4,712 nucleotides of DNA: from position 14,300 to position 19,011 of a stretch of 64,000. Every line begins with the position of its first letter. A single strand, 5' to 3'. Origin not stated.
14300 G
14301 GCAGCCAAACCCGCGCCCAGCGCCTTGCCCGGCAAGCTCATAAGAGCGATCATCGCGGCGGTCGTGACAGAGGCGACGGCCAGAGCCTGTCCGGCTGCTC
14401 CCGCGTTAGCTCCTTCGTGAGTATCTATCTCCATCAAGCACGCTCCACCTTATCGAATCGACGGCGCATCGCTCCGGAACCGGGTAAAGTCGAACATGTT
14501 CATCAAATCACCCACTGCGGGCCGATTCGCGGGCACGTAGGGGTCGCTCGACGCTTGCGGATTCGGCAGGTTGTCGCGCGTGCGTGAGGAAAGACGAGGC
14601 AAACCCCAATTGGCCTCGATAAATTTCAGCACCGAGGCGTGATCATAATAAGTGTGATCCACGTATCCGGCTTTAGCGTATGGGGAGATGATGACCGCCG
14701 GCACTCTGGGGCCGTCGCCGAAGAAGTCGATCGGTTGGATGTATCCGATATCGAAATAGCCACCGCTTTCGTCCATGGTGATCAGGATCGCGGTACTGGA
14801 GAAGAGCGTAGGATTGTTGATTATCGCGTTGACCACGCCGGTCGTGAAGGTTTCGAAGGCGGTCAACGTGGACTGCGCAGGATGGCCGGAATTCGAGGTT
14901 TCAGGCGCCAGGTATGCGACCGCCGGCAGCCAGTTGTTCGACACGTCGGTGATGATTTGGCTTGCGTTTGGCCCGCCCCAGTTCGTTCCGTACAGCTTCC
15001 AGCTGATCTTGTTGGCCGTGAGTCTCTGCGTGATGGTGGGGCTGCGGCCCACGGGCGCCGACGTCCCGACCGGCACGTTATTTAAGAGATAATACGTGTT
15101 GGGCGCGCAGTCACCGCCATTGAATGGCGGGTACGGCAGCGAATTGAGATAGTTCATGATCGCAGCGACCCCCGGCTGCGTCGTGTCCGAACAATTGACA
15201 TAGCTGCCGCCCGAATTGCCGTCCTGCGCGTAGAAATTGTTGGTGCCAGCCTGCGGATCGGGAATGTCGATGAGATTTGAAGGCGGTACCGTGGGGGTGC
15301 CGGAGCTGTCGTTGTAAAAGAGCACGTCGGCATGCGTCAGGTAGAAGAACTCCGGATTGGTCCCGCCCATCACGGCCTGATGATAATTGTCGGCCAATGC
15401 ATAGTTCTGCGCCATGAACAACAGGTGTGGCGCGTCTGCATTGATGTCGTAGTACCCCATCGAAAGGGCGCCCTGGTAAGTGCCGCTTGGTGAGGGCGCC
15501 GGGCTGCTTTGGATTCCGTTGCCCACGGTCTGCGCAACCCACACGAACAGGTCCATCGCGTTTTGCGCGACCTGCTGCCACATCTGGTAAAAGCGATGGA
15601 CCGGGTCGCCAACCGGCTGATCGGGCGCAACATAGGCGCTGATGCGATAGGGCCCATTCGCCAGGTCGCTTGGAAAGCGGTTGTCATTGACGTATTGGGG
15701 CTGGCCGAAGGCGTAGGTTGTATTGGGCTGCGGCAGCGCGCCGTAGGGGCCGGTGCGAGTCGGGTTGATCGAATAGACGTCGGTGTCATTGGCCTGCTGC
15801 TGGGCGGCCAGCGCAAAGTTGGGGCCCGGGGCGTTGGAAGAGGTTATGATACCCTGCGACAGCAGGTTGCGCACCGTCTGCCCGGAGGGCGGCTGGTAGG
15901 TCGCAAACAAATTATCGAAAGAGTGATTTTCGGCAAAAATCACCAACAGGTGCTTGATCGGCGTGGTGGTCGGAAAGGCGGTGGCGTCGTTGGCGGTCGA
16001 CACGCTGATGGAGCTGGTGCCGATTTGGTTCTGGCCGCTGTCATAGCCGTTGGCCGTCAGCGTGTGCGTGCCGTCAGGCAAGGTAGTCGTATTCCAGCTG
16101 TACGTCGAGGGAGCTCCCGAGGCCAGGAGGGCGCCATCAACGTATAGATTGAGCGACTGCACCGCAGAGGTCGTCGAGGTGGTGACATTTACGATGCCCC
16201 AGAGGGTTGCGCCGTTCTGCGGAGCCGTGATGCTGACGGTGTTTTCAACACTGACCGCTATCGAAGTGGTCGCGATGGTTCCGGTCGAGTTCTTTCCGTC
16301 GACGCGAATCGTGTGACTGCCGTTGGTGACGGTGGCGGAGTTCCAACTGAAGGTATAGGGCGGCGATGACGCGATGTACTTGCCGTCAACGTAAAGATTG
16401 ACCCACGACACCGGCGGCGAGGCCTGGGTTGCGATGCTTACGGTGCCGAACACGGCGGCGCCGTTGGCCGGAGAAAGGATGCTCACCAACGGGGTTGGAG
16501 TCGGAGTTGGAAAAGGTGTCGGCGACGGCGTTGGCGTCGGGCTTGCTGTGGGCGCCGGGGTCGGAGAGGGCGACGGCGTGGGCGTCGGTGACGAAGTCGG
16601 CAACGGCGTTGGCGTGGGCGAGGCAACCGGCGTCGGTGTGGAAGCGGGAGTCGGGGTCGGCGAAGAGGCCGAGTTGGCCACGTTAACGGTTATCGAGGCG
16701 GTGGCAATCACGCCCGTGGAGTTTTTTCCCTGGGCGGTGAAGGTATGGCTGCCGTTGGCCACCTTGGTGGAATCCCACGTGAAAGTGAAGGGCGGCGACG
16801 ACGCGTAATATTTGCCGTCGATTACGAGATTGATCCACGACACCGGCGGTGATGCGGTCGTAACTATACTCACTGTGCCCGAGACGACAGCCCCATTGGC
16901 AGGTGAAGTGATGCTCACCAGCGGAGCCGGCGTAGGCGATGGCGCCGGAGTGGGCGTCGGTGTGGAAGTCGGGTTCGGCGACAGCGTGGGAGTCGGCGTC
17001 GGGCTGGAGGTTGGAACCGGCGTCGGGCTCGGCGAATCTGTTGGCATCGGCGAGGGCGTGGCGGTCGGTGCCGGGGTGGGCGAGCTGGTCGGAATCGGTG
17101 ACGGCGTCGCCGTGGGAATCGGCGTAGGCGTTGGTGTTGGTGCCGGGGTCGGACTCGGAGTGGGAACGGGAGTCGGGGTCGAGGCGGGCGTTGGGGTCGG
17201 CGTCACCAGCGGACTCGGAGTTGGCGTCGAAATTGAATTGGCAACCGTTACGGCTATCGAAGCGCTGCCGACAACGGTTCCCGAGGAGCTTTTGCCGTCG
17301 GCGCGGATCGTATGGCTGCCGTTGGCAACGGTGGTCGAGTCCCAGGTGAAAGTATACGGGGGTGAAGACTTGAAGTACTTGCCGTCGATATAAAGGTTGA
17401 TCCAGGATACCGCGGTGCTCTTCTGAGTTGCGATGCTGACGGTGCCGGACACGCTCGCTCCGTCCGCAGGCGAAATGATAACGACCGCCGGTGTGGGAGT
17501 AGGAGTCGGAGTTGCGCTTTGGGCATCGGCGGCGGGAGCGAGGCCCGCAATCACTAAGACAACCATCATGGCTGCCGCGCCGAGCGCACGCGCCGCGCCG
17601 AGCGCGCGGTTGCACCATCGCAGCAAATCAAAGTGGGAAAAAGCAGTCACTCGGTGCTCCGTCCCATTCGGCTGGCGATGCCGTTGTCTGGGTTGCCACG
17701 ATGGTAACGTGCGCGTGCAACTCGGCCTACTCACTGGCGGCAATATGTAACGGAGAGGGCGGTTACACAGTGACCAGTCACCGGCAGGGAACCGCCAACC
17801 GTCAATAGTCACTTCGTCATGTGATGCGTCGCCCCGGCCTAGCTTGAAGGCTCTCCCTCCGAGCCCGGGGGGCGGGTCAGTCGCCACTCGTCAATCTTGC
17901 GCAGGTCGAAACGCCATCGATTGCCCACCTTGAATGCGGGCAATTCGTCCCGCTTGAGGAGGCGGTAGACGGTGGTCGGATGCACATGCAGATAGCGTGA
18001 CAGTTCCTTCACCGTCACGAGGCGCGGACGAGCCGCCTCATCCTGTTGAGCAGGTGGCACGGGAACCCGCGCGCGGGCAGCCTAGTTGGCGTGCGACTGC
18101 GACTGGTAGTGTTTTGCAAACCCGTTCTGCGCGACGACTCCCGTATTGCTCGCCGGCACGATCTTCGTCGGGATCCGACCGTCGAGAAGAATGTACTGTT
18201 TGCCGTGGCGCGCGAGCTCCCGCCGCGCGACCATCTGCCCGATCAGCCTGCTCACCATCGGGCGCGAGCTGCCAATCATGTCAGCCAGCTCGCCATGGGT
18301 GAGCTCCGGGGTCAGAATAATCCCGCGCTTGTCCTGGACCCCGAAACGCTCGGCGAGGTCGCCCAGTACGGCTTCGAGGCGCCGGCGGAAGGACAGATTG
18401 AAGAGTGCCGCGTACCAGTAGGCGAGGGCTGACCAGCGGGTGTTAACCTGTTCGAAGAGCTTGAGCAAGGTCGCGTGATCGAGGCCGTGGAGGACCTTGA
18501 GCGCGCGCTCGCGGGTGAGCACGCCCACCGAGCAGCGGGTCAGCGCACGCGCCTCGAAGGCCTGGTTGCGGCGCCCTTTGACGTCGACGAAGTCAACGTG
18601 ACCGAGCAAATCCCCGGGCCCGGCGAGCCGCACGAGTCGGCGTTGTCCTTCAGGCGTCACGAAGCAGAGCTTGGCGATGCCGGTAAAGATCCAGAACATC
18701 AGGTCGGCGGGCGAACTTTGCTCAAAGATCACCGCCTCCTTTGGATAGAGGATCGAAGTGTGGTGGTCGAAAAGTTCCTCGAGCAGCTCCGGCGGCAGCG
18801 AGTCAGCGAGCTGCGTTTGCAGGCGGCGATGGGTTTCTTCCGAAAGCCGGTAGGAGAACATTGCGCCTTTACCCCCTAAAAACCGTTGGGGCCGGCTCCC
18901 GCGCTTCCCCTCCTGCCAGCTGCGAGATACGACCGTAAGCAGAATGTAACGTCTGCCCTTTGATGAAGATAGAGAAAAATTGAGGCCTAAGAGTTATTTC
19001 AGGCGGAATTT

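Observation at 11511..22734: Split and fused versions of one secreted Ig-like / beta-helix / phosphoesterase module bracket a Wzy-like gene and a Crp + HTH regulator pair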

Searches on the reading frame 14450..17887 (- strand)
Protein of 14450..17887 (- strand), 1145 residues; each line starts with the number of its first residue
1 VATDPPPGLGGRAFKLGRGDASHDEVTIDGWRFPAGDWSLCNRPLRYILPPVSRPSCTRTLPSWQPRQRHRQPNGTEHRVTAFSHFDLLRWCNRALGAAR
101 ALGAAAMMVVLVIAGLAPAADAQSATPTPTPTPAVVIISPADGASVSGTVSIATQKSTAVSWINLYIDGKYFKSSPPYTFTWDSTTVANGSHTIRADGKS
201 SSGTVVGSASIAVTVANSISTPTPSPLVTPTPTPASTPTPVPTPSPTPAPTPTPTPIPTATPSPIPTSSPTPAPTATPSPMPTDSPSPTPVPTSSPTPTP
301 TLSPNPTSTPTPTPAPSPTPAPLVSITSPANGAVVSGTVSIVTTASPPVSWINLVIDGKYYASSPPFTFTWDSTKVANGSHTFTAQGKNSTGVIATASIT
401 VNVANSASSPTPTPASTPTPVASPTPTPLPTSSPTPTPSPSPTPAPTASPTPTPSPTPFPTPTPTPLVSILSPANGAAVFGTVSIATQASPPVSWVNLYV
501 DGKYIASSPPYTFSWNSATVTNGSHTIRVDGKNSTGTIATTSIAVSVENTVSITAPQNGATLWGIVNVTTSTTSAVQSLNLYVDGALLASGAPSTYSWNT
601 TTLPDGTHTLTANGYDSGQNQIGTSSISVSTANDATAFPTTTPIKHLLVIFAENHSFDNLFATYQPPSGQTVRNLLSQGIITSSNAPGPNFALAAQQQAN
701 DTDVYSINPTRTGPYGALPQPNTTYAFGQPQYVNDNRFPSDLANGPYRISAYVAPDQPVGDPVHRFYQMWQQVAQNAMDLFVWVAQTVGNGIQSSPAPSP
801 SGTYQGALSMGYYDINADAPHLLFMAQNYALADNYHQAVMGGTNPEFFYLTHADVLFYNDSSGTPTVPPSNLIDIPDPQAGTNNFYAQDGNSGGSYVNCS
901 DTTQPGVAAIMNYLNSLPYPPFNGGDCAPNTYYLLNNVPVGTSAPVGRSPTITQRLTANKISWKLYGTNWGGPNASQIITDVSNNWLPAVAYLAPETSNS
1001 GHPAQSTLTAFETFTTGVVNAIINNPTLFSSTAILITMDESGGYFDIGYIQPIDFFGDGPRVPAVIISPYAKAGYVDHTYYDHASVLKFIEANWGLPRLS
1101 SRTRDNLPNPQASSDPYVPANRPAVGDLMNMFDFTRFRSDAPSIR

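Call 9: search_protein_families(library=pfam, proteins=[window:14450-17887:-], max_evalue=0.01)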
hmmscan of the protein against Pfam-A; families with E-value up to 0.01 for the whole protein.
window:14450-17887:- (1145 aa): 4 families
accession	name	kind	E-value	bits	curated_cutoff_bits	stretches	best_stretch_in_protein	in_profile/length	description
PF04185.19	Phosphoesterase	-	3.8e-54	184.6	23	2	975-1097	226-356/356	Phosphoesterase family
PF17957.7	Big_7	-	3.8e-48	162.4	24.1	4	466-529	1-70/70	Bacterial Ig domain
PF14344.12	DUF4397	-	3.7e-07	31.2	30.6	1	488-559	7-81/119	Domain of unknown function (DUF4397)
PF05887.16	Trypan_PARP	-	0.00038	20.9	100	1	401-479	51-128/134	Procyclic acidic repetitive protein (PARP)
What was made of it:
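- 15971..17650 (-): N-terminal part of the first large secreted protein: a signal peptide (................, ATG at 17569, or GTG at 17650) and four Big_7 Ig-like modules joined by Pro/Thr linkers. Four Big_7 stretches (call 9).
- On PF04185 phosphoesterase (AcpA/PLC superfamily): long domain, 14450-15970: 184.6 bits against a cut-off of 23 (call 9).
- Checked: 14450-17650(-) (the ORF is open to 17887): four Big_7 stretches (E 4e-48) plus PF04185 (E 4e-54) (call 9).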

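Call 16: search_solved_structures(query=window:14450-17887:-, max_evalue=0.01, show_alignments=1)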
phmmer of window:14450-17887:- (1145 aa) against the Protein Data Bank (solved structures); distinct sequences matched with E-value up to 0.01: 8.
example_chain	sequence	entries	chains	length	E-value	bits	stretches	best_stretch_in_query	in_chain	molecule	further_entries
2d1g_A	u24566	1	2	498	1.6e-25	92.5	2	982-1109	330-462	acid phosphatase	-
9gy2_A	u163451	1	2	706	5.5e-17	64.3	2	1055-1097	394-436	phospholipase C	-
8zvk_A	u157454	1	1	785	7.5e-15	57.2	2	218-302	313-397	AaBgIC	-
8yk5_A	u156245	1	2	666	9.8e-15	56.8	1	972-1096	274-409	phospholipase C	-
9gye_A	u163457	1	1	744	3.7e-13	51.6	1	976-1097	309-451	phospholipase C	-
3pdd_A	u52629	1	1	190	3e-05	25.4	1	482-620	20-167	Glycoside hydrolase, family 9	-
23px_A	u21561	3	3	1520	0.00035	21.9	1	407-470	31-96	Putative lipoprotein AcfD homolog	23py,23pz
9m8m_H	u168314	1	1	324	0.0023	19.2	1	239-294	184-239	Photosynthetic reaction center subunit H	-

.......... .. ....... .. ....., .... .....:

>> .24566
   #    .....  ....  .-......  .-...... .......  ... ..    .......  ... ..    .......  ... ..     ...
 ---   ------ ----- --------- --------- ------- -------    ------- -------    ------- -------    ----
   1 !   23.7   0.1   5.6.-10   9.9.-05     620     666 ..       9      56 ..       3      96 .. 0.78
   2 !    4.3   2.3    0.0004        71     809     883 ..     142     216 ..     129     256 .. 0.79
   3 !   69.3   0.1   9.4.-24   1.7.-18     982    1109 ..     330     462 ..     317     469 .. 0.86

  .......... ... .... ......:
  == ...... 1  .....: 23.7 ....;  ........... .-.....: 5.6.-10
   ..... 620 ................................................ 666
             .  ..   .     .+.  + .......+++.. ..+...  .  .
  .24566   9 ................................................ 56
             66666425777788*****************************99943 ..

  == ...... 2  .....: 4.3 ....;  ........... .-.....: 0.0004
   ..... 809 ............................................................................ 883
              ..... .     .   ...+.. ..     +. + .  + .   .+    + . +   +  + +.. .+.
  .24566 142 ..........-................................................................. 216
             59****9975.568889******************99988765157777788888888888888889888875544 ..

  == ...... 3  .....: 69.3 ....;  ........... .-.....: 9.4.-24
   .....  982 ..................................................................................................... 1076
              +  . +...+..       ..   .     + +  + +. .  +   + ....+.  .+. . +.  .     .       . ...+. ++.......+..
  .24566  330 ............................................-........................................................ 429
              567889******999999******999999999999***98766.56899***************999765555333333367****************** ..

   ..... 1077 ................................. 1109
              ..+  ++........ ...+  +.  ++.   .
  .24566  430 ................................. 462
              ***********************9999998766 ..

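Call 21: search_protein_families(library=ncbifam, proteins=[window:14450-17887:-], max_evalue=0.001)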
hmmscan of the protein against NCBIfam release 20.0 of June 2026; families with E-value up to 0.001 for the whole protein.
window:14450-17887:- (1145 aa): 2 families
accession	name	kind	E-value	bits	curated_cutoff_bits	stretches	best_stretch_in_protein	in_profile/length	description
TIGR03397.1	acid_phos_Burk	subfamily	3.1e-42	145.4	362.75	2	974-1102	331-458/483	acid phosphatase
TIGR03396.1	PC_PLC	equivalog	4.1e-34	118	580.25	3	976-1046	274-343/688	phosphocholine-specific phospholipase C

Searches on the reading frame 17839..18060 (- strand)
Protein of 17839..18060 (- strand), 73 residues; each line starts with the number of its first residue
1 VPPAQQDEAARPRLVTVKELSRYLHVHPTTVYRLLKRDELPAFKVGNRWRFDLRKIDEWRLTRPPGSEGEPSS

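Call 57: search_protein_families(library=pfam, proteins=[window:17839-18060:-], max_evalue=1)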
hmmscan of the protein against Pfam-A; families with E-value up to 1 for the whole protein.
window:17839-18060:- (73 aa): 20 families
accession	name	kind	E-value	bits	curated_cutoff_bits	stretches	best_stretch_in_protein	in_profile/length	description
PF12728.13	HTH_17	-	1.8e-15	57.3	27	1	14-60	1-47/51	Helix-turn-helix domain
PF13384.12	HTH_23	-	0.00047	20.3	24.6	1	15-37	18-40/50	Homeodomain-like domain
PF09339.16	HTH_IclR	-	0.00054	20.1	22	1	10-36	14-40/52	IclR helix-turn-helix domain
PF13936.12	HTH_38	-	0.001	19.2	27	1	17-37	23-43/44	Helix-turn-helix domain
PF01710.22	HTH_Tnp_IS630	-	0.0012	19.3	21.3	1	17-61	21-61/119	Transposase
PF13338.12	AbiEi_4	-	0.0018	18.8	25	1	10-40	9-38/49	Transcriptional regulator, AbiEi antitoxin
PF13542.12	HTH_Tnp_ISL3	-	0.002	18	27.4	1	16-37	28-49/51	Helix-turn-helix domain of transposase family ISL3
PF08279.18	HTH_11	-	0.0053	17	25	1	10-36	12-37/55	HTH domain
PF12802.13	MarR_2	-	0.046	14.3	27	1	12-37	19-43/61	MarR family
PF13551.12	HTH_29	-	0.057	14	28.1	1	16-37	14-35/64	Winged helix-turn helix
PF20432.4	Xre-like-HTH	-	0.058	14.1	25.8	1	16-39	25-49/63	Antitoxin Xre-like helix-turn-helix domain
PF08281.18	Sigma70_r4_2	-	0.086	12.9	25.7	1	16-37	28-49/54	Sigma-70, region 4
PF13443.12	HTH_26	-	0.1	13.3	22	1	15-38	11-34/63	Cro/C1-type HTH DNA-binding domain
PF00376.29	MerR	-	0.11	12.8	28.2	1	16-44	1-30/38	MerR family regulatory protein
PF14619.11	SnAC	-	0.12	13.3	27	0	28-45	14-31/72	Snf2-ATP coupling, chromatin remodelling complex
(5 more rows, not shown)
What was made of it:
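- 17839..18060 (-): HTH_17 (excisionase/MerR-like) small DNA-binding protein. PF12728, E 1.8e-15 (call 57).
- Checked: 17839-18060(-): a separate 73-aa HTH_17 gene, E 2e-15 (call 57).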

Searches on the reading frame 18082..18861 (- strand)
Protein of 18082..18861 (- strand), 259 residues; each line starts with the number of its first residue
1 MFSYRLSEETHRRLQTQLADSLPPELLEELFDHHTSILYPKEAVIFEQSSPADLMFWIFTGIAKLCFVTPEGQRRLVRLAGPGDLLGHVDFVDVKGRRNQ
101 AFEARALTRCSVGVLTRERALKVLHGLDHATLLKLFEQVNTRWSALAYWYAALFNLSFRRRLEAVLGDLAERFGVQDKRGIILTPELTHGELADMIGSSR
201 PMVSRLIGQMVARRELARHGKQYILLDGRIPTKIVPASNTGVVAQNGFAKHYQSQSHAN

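Call 9: search_protein_families(library=pfam, proteins=[window:18082-18861:-], max_evalue=0.01)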
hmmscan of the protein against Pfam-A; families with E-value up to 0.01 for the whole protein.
window:18082-18861:- (259 aa): 3 families
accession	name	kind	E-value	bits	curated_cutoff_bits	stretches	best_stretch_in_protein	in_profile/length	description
PF00027.35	cNMP_binding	-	5.3e-13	49.2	27.5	1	39-124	4-86/89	Cyclic nucleotide-binding domain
PF13545.12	HTH_Crp_2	-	1.2e-08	35.3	27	1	161-227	2-63/70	Crp-like helix-turn-helix domain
PF00325.26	Crp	-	6.3e-05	23.1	21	1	187-209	3-25/32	Bacterial regulatory proteins, crp family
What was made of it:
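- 18082..18861 (-): Crp/Fnr-family regulator, divergent from the fusion gene. cNMP_binding + HTH_Crp_2 (call 9).
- Checked: 18082-18861(-): cNMP_binding + HTH_Crp_2 (call 9).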

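Call 21: search_protein_families(library=ncbifam, proteins=[window:18082-18861:-], max_evalue=0.001)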
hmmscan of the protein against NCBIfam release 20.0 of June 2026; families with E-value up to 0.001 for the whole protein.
window:18082-18861:- (259 aa): 7 families
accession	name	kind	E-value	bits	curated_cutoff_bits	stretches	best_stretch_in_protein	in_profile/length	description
NF008732.0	PRK11753.1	equivalog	5.1e-12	45.7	266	1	24-227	13-212/214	cAMP-activated global transcriptional regulator CRP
NF053664.1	TransRegPtrACyano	equivalog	4.7e-10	39.1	300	1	56-218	31-182/196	Crp/Fnr family transcriptional regulator PtrA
TIGR03697.1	NtcA_cyano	equivalog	5.6e-10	39.3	244.95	1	44-224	3-181/193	global nitrogen regulator NtcA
NF052518.1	TransRegLdrP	equivalog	1.7e-06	28.2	300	1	43-211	8-164/195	transcriptional regulator LdrP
NF010499.0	PRK13918.1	equivalog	1.3e-05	24.8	274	1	37-221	23-186/205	CRP/FNR family transcriptional regulator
NF050806.1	TransRegFixKCaul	equivalog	2.9e-05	23.4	300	1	37-214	26-192/215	transcriptional regulator FixK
NF041163.2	encap_f2b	equivalog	0.00072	18.8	400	1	20-125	81-184/450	family 2B encapsulin nanocompartment shell protein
